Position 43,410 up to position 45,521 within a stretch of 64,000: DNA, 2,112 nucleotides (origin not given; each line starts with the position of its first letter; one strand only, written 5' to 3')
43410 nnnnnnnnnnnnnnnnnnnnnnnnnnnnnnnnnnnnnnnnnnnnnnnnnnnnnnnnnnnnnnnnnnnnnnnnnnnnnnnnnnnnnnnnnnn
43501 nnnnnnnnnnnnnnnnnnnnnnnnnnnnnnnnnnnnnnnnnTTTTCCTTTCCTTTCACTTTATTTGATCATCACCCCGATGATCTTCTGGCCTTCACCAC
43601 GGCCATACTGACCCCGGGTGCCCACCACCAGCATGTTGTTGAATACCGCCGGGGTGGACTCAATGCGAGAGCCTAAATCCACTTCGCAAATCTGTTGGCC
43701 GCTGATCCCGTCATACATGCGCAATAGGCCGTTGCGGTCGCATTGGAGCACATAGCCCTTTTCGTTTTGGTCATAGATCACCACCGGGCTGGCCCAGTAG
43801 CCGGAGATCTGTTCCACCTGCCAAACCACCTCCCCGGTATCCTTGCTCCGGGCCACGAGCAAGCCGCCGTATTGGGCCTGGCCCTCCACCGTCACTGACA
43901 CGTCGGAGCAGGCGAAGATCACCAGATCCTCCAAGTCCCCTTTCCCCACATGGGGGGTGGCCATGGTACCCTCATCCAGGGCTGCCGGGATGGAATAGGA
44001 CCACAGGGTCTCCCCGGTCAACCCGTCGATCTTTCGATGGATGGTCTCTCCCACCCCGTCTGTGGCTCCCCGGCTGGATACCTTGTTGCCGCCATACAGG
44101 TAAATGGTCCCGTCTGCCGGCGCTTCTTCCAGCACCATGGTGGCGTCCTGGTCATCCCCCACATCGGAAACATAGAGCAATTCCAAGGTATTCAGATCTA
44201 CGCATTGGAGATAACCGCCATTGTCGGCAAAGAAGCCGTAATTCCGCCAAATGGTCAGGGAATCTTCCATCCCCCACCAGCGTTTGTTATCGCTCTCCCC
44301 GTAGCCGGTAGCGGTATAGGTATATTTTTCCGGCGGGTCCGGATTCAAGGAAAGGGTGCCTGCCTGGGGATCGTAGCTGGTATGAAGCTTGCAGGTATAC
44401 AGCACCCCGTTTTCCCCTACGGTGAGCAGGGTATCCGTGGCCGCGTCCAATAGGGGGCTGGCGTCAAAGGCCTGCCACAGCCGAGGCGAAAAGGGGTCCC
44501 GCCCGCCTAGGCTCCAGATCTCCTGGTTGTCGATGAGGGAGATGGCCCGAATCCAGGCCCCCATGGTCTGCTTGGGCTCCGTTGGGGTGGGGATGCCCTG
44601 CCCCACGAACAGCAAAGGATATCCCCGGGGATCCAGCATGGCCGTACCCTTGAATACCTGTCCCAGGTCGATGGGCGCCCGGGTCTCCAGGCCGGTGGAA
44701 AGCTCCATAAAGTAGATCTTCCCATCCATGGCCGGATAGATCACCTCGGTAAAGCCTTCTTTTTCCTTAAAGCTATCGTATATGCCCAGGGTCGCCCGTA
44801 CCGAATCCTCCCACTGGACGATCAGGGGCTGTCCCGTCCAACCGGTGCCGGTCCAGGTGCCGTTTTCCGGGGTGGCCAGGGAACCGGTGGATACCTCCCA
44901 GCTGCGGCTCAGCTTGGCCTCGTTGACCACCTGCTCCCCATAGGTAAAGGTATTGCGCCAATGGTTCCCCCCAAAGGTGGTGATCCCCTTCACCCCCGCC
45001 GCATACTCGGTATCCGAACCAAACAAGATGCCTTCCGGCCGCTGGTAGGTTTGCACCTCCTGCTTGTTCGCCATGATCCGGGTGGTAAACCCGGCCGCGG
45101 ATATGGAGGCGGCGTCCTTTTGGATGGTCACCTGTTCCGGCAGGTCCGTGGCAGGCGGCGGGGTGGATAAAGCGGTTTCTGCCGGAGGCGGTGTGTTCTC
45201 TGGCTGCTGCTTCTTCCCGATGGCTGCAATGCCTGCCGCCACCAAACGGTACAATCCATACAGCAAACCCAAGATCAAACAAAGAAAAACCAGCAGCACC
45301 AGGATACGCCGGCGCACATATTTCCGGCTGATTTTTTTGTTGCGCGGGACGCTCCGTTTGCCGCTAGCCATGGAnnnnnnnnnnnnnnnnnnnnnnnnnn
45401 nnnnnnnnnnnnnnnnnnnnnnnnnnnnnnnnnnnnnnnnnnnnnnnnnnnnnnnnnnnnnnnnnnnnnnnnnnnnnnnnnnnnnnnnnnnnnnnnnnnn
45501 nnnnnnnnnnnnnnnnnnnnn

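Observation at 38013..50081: cdaA-cdaR heads a 12-kb, nine-gene same-strand array that has no glmM and runs into an uncharacterised envelope gene set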

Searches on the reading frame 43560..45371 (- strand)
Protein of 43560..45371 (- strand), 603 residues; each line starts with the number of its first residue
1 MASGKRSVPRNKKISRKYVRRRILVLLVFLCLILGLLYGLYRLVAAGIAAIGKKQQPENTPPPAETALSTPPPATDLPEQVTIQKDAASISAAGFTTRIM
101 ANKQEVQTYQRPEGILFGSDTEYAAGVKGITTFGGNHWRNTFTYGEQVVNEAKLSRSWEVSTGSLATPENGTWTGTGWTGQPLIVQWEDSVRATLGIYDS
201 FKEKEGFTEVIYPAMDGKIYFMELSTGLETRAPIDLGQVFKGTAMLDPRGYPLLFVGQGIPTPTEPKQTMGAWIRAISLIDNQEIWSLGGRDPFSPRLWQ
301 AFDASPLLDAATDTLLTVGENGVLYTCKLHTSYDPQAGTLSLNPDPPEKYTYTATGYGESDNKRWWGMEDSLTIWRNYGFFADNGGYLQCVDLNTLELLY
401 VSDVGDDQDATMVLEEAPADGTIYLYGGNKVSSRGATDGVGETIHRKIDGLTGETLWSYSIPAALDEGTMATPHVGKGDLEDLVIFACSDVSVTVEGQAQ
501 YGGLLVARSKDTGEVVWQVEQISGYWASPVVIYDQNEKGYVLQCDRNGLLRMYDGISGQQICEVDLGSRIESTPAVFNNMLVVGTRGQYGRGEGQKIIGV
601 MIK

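Call 4: search_protein_families(library=pfam, proteins=[window:43560-45371:-], max_evalue=0.01)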
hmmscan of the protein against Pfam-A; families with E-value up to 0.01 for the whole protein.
window:43560-45371:- (603 aa): 2 families
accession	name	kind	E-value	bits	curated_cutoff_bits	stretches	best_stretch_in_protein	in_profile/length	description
PF13570.13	Beta-prop_ACSF4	-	1.6e-09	38.1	133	1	451-587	202-321/329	Beta-alanine-activating enzyme, beta-propeller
PF13360.13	PQQ_2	-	1e-05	25.7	27.6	1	504-587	4-82/233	Outer membrane protein assembly factor BamB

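Call 5: search_protein_families(library=ncbifam, proteins=[window:43560-45371:-], max_evalue=0.01)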
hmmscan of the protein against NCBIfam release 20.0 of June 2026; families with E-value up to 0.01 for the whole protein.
window:43560-45371:- (603 aa): 1 family
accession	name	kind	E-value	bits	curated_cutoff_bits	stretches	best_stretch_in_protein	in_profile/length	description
TIGR03300.1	assembly_YfgL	equivalog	0.00019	20.3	285.2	1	507-586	34-113/377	outer membrane protein assembly factor BamB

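Call 15: find_homologous_proteins(query=window:43560-45371:-, max_evalue=0.001)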
Query window:43560-45371:- (603 aa): 1048 proteins with E <= 0.001 among 8000 candidates; the best 120 are listed.
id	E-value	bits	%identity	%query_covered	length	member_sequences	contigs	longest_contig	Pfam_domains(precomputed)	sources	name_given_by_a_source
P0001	0.0e+0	1384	99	100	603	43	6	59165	PF13360.14,PF13570.14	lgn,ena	-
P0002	0.0e+0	1374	99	100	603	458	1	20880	PF13360.14,PF13570.14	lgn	-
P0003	0.0e+0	1363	98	100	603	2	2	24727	PF13360.14,PF13570.14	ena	-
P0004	0.0e+0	1341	95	100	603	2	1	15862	PF13360.14,PF13570.14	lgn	-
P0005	0.0e+0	1306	93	100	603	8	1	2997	PF13360.14,PF13570.14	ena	-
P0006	0.0e+0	1046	75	94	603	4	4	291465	PF13360.14,PF13570.14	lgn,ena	-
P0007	0.0e+0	1013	74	93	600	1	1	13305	PF13360.14,PF13570.14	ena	-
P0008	0.0e+0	1011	73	94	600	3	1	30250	PF13360.14,PF13570.14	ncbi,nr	ncbi:MAG: pyrrolo-quinoline quinone [Candidatus Pelethousia sp.]|nr:pyrrolo-quinoline quinone [Candi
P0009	1.5e-298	1010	73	93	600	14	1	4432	PF13360.14,PF13570.14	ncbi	-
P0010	1.7e-293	993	70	97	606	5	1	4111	PF13360.14,PF13570.14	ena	-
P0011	2.9e-293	992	72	95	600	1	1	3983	PF13570.14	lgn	-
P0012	3.0e-293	992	71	97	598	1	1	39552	PF13360.14,PF13570.14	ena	-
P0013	1.7e-286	970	73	87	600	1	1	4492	PF13570.14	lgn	-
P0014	6.9e-254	862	62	100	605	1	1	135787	PF13360.14,PF13570.14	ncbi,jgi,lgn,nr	ncbi:MAG: PQQ-binding-like beta-propeller repeat protein [Christensenellaceae bacterium]|jgi:outer m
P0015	8.6e-224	763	96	58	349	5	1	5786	-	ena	-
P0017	1.7e-219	748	56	97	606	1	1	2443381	PF01011.29,PF13360.14,PF13570.14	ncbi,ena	-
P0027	5.4e-211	720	56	97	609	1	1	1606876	PF13570.14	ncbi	-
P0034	1.7e-206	705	53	99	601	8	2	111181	PF13360.14,PF13570.14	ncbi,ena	-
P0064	2.4e-182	626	49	97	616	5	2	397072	PF13360.14,PF13570.14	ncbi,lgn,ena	-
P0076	2.5e-177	609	52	88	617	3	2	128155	PF01011.29,PF13360.14,PF13570.14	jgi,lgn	jgi:hypothetical protein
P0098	1.5e-170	587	49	97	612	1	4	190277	PF13360.14,PF13570.14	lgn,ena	-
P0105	2.4e-167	576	51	85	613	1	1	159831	PF13360.14,PF13570.14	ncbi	ncbi:MAG: outer membrane protein assembly factor BamB family protein [Christensenellales bacterium]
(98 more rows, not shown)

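Call 16: find_encoding_contigs(protein=P0006, flank=10000, max_places=2)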
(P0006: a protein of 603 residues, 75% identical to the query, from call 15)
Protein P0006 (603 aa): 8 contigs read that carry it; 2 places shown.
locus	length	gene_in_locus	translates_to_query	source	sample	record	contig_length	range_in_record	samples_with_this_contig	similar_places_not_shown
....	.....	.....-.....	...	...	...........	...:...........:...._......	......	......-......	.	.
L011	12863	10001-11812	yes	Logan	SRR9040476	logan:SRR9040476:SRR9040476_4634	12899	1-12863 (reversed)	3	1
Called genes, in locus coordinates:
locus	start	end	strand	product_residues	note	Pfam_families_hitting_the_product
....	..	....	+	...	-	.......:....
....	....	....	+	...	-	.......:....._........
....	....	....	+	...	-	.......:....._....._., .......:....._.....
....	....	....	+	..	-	-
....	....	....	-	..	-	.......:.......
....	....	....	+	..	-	-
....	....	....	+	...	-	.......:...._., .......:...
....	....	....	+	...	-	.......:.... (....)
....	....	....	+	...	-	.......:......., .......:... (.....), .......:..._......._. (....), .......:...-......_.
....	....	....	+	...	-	-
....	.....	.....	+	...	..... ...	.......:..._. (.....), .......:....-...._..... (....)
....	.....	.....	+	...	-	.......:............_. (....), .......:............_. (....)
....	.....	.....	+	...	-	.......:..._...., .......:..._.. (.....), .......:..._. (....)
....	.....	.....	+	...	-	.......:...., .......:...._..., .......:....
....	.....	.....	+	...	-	-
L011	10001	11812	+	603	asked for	PF13360:PQQ_2 (faint), PF13570:Beta-prop_ACSF4 (weak)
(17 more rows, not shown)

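Call 17: find_encoding_contigs(protein=P0014, flank=10000, max_places=2)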
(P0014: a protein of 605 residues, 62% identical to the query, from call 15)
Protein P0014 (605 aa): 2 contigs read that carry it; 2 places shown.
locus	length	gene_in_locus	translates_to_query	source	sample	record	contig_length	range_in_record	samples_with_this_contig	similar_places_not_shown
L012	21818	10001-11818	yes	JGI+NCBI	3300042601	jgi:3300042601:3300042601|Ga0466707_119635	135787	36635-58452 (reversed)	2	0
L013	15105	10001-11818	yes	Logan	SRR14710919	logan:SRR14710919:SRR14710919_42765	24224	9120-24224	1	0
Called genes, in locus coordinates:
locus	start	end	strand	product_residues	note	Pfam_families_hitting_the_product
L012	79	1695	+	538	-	PF03323:GerA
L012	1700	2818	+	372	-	-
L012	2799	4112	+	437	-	PF25198:Spore_GerAC_N, PF05504:Spore_GerAC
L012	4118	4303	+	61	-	-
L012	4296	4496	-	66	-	PF11213:DUF3006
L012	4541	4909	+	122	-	-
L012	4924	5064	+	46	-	-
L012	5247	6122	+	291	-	PF19293:CdaA_N, PF02457:DAC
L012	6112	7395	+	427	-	PF07949:YbbR (weak)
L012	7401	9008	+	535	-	PF28550:DUF8436, PF01266:DAO (faint), PF03486:HI0933_like (weak), PF21688:FAD-depend_C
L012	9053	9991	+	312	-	-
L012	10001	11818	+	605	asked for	PF13570:Beta-prop_ACSF4 (faint), PF13360:PQQ_2 (faint)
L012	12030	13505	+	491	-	PF01522:Polysacc_deac_1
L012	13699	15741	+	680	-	PF02518:HATPase_c, PF00204:DNA_gyraseB, PF01751:Toprim, PF00986:DNA_gyraseB_C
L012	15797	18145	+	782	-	PF00521:DNA_topoisoIV, PF03989:DNA_gyraseA_C (weak)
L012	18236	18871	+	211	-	PF01336:tRNA_anti-codon (faint), PF00436:SSB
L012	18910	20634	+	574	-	PF05833:NFACT_N, PF05670:NFACT-R_1, PF18297:NFACT-R_2 (weak)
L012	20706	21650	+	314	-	PF10646:Germane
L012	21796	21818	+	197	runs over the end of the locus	PF01725:Ham1p_like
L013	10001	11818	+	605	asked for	PF13570:Beta-prop_ACSF4 (faint), PF13360:PQQ_2 (faint)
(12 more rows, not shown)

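Call 18: find_encoding_contigs(protein=P0017, flank=10000, max_places=2)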
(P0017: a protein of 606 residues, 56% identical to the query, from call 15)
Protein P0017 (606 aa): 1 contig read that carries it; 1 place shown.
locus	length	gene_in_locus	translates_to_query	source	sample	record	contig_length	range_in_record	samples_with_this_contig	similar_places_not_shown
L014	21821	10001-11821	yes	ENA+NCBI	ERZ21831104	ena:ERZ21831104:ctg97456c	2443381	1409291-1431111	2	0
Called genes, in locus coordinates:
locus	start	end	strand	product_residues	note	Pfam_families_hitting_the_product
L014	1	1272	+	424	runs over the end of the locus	PF06689:zf-C4_ClpX, PF01078:Mg_chelatase (faint), PF07724:AAA_2, PF00004:AAA, PF07728:AAA_5 (weak), PF10431:ClpB_D2-small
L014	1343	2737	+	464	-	PF01266:DAO (faint), PF03486:HI0933_like (faint), PF07992:Pyr_redox_2 (faint), PF00890:FAD_binding_2 (weak), PF21688:FAD-depend_C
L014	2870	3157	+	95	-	-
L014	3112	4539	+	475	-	PF00004:AAA, PF00158:Sigma54_activat, PF01078:Mg_chelatase, PF05496:RuvB_N (faint), PF07728:AAA_5 (faint), PF13401:AAA_22 (faint), PF05362:Lon_C, PF13541:ChlI (weak)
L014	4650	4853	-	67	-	PF11213:DUF3006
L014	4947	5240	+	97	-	-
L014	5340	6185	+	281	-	PF19293:CdaA_N, PF02457:DAC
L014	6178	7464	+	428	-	PF07949:YbbR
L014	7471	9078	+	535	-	PF28550:DUF8436, PF01266:DAO (faint), PF01494:FAD_binding_3 (faint), PF07992:Pyr_redox_2 (faint), PF21688:FAD-depend_C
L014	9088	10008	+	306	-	-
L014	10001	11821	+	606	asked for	PF01011:PQQ (faint), PF13570:Beta-prop_ACSF4 (faint), PF13360:PQQ_2 (weak)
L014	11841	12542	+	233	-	PF03193:RsgA_GTPase (faint), PF02463:SMC_N (faint), PF00005:ABC_tran, PF13304:AAA_21 (faint)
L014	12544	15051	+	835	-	PF02687:FtsX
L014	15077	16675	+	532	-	-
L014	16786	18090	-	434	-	PF00089:Trypsin, PF13365:Trypsin_2, PF00595:PDZ (weak), PF13180:PDZ_2, PF17820:PDZ_6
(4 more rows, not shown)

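Call 21: find_related_loci(query=A1, collection=metagenome_contigs, flank=10000)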
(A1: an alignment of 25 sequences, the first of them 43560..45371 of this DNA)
Query A1 (603 aa) in metagenome_contigs; peptide patterns used: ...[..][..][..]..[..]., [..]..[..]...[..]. (x = any residue, [..] = any of these).
600 stretches matched a pattern (row limit reached: there are more); 547 encode a relative of the query (tblastn E <= 1e-3); the best 80 are kept; 80 distinct loci.
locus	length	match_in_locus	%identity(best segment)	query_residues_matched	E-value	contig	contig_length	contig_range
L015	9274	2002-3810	98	1-603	0e+0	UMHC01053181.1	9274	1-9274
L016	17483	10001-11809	96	1-603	0e+0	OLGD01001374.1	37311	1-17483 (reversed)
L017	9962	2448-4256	96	1-603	0e+0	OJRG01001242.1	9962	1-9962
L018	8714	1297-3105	96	1-603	0e+0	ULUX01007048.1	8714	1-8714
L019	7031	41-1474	97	126-603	0e+0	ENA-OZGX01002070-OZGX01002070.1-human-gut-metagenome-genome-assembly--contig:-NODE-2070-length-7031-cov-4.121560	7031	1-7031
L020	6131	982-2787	71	1-603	0e+0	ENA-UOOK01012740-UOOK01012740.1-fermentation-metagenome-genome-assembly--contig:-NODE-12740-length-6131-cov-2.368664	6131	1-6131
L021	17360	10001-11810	99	1-603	0e+0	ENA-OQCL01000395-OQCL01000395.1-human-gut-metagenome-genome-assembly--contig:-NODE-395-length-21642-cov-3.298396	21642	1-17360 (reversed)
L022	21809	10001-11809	99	1-603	0e+0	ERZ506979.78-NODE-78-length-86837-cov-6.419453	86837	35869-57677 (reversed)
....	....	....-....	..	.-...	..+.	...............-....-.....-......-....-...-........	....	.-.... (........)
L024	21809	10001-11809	55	6-602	0e+0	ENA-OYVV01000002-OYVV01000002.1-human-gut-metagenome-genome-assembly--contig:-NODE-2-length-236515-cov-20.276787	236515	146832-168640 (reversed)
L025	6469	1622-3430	55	6-602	0e+0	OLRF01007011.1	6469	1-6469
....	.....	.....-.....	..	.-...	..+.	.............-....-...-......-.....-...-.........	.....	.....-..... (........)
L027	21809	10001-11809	55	6-602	0e+0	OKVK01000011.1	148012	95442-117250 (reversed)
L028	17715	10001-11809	54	6-602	0e+0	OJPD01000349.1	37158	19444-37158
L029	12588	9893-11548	56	55-603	0e+0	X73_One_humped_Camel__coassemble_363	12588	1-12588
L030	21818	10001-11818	53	4-602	0e+0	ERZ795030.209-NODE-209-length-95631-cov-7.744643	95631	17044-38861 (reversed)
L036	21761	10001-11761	48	16-602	4e-177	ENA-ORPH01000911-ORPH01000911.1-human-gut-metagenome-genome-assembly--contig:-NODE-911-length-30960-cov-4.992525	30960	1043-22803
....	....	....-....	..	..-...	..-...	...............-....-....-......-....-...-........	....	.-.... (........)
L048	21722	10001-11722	46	55-603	1e-158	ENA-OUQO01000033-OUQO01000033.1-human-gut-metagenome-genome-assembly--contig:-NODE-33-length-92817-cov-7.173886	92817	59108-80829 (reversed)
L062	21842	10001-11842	52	5-602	0e+0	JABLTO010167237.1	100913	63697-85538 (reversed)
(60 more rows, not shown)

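Call 25: search_protein_families(library=pfam, proteins=[L036:1222-2589:+, L036:2817-3854:+, L036:3847-4509:+, L036:4573-5388:+, L036:5488-6435:+, L036:6546-7553:+, L036:7553-8842:+, L048:34-1248:+, L048:1298-2107:+, L048:7642-9864:+], max_evalue=0.001)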
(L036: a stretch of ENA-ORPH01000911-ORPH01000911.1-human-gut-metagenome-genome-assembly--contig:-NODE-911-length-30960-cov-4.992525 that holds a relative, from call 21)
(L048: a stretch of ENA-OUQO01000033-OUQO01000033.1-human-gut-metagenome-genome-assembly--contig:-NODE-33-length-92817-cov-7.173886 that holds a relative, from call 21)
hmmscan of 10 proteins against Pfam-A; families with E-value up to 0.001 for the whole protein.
L036:1222-2589:+ (455 aa): 3 families
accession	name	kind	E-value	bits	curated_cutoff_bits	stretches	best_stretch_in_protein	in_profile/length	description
PF04294.18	VanW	-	9.4e-44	148.5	27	1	228-359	1-130/130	VanW like protein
PF12229.13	PG_binding_4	-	9.2e-08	32.7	22.1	1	87-185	6-112/117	Putative peptidoglycan binding domain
PF07501.17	G5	-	0.00044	20.9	23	1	382-433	12-62/75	G5 domain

L036:2817-3854:+ (345 aa): 5 families
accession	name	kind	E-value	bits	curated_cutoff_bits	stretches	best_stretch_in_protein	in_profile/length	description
PF00005.33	ABC_tran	-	1.3e-34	120.2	25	1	32-180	1-137/137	ABC transporter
PF09383.16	NIL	-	6e-21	74.5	24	1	267-338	1-72/73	NIL domain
PF13304.12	AAA_21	-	2.4e-09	38.1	27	1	138-215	224-303/304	AAA domain, putative AbiEii toxin, Type IV TA system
PF02463.25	SMC_N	-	1.4e-05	25.1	40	1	98-224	135-211/220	RecF/RecN/SMC N terminal domain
PF09818.15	ABC_ATPase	-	0.00076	19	23.2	0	152-234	158-255/283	P-loop domain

L036:3847-4509:+ (220 aa): 1 family
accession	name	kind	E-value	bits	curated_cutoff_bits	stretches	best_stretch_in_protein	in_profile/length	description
PF00528.27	BPD_transp_1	-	1.5e-17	64.3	26.4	1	32-201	1-168/184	Binding-protein-dependent transport system inner membrane component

L036:4573-5388:+ (271 aa): 3 families
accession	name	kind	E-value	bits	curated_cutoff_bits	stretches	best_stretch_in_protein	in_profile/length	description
PF03180.19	Lipoprotein_9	-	2.6e-88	295.6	27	1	29-267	1-235/236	NlpA lipoprotein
PF09084.16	NMT1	-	7e-05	23.3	20.5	1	50-149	17-117/216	NMT1/THI5 like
PF12974.12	Phosphonate-bd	-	0.00036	20.4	27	0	188-267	50-123/242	ABC transporter, phosphonate, periplasmic substrate-binding protein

L036:5488-6435:+ (315 aa): 0 families

L036:6546-7553:+ (335 aa): 2 families
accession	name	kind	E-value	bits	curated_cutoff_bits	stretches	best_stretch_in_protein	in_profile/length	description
PF01595.25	CNNM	-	2.1e-43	148.6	28.4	1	12-188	2-180/181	Cyclin M transmembrane N-terminal domain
PF00571.33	CBS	-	9.1e-15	55.2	24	2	268-322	1-56/57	CBS domain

L036:7553-8842:+ (429 aa): 4 families
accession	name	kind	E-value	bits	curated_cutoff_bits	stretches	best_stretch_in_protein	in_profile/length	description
PF01595.25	CNNM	-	7.6e-49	166.3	28.4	1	9-188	2-180/181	Cyclin M transmembrane N-terminal domain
PF03471.22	CorC_HlyC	-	6.5e-17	61.8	27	1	340-416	2-78/81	Transporter associated domain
PF00571.33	CBS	-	1.3e-13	51.5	24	2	271-324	2-56/57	CBS domain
PF17727.6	CtsR_C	-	0.00063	20.4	23.8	0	165-204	15-53/72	CtsR C-terminal dimerization domain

L048:34-1248:+ (404 aa): 0 families

L048:1298-2107:+ (269 aa): 0 families

L048:7642-9864:+ (740 aa): 2 families
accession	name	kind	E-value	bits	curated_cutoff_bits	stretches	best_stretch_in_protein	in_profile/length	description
PF13360.13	PQQ_2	-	3.3e-09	37.2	27.6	1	650-734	6-85/233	Outer membrane protein assembly factor BamB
PF13570.13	Beta-prop_ACSF4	-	6.5e-09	36.1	133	0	652-736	241-326/329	Beta-alanine-activating enzyme, beta-propeller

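Call 41: predict_structure(alignment_id=A1)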
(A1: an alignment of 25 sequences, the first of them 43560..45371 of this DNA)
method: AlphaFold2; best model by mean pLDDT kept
length: 603 residues; sequences in the alignment: 25
mean_pLDDT: 85.1   pTM: 0.83
mean pLDDT of the five models: 85.1, 84.9, 84.4, 83.9, 82.1
residues with pLDDT >= 90: 331; 70-90: 196; 50-70: 36; < 50: 40
segments of 3 or more residues with pLDDT < 50: 1-14, 53-72, 264-269
pLDDT, mean of each block of 10 residues (from residue 1): 35 55 85 89 76 43 38 69 95 96 94 85 80 66 83 95 84 80 92 94 94 93 97 89 87 85 49 86 89 79 84 91 93 94 95 89 83 91 92 97 83 90 91 79 93 95 82 89 94 92 96 97 90 90 94 97 94 92 85 92 94
secondary structure, 60 per line:
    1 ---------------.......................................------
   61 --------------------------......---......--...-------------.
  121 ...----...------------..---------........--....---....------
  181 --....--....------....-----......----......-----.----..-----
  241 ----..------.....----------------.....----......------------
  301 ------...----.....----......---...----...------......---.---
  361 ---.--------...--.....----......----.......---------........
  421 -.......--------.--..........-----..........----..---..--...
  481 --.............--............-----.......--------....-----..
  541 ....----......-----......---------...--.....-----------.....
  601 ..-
elements in order: H16-54 H87-92 E96-101 E104-106 H120-123 E128-130 E154-161 E164-167 E171-174 E183-186 H189-192 H199-202 E208-213 E218-223 E253-257 E274-278 E283-288 E307-309 E314-318 E323-328 E332-334 E339-341 E348-353 E373-375 E378-382 E387-392 E397-403 E413-417 E422-428 E440-449 E455-464 E483-495 E498-509 E515-521 E530-533 E539-544 E549-554 E560-565 E575-577 E580-584 E596-602

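Call 44: search_protein_families(library=pfam, proteins=[L024:12547-13596:-, L024:11820-12179:-, L048:11805-12866:-], max_evalue=0.001)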
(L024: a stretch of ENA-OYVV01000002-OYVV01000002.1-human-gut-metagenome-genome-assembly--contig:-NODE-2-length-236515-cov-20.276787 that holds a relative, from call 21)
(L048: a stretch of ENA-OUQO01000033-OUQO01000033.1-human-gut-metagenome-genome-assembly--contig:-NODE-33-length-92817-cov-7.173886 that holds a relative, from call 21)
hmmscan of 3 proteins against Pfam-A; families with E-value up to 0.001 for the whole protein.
L024:12547-13596:- (349 aa): 1 family
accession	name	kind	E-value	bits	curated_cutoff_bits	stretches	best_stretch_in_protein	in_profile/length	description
PF07690.21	MFS_1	-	0.00013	21.5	33.4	1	35-301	33-344/347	Major Facilitator Superfamily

L024:11820-12179:- (119 aa): 0 families

L048:11805-12866:- (353 aa): 1 family
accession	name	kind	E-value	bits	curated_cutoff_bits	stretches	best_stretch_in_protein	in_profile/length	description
PF02574.22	S-methyl_trans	-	1.1e-66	226.1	22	1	73-343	2-280/283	Homocysteine S-methyltransferase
